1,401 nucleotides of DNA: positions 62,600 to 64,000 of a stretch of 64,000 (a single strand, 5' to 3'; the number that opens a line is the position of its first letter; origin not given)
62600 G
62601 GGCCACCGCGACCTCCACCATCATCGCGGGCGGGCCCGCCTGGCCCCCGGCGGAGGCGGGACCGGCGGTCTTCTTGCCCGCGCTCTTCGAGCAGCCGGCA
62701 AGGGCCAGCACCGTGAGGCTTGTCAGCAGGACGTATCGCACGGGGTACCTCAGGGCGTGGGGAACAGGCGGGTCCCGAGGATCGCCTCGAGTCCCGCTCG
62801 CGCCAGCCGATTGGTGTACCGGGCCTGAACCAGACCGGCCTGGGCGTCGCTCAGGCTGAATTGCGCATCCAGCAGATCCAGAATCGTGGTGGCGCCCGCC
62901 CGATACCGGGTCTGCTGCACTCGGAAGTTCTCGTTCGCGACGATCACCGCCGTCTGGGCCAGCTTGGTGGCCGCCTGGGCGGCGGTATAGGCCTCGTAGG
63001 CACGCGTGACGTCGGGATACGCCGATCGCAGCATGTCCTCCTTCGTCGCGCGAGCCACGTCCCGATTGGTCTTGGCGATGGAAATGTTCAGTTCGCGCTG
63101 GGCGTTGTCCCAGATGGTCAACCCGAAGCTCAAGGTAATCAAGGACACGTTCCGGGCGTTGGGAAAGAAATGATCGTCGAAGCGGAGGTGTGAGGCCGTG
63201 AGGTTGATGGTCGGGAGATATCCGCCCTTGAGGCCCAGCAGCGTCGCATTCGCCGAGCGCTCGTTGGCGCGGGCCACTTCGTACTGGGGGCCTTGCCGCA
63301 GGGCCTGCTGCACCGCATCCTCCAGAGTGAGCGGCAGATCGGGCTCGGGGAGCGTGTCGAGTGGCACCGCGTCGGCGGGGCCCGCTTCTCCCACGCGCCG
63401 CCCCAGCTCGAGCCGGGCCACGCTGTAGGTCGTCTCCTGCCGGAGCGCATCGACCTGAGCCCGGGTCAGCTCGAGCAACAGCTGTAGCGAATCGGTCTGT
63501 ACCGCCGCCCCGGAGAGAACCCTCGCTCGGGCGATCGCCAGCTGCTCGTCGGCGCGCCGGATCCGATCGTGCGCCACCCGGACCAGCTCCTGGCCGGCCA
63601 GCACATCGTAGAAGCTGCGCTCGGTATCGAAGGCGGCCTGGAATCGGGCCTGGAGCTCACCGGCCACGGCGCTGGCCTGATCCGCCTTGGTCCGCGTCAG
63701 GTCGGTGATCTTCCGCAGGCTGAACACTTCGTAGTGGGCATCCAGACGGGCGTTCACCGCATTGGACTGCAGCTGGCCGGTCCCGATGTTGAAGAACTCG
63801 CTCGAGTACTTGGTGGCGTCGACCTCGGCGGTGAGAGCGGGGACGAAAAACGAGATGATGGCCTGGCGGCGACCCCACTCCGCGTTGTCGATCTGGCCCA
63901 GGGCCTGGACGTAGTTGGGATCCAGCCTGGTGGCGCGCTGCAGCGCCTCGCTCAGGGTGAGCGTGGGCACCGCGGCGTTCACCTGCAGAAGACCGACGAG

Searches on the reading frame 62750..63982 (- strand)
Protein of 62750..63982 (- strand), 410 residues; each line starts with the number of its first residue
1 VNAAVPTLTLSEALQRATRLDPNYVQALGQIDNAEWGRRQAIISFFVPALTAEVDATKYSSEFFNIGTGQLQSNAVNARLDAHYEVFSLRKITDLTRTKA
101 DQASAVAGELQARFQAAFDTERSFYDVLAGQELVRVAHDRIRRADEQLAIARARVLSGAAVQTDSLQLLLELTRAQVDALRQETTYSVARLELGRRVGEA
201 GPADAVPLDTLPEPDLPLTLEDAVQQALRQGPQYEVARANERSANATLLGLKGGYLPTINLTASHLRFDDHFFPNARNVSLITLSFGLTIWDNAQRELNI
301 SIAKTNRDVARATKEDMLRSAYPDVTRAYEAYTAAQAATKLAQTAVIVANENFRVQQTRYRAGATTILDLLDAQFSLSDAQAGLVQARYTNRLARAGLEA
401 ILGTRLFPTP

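Call 52: search_protein_families(library=pfam, proteins=[window:62750-63982:-], max_evalue=0.001)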
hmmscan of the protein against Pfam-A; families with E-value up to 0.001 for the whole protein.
window:62750-63982:- (410 aa): 1 family
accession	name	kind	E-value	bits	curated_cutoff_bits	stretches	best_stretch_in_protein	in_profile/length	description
PF02321.23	OEP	-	2.8e-39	135.3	22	2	220-403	1-187/187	Outer membrane efflux protein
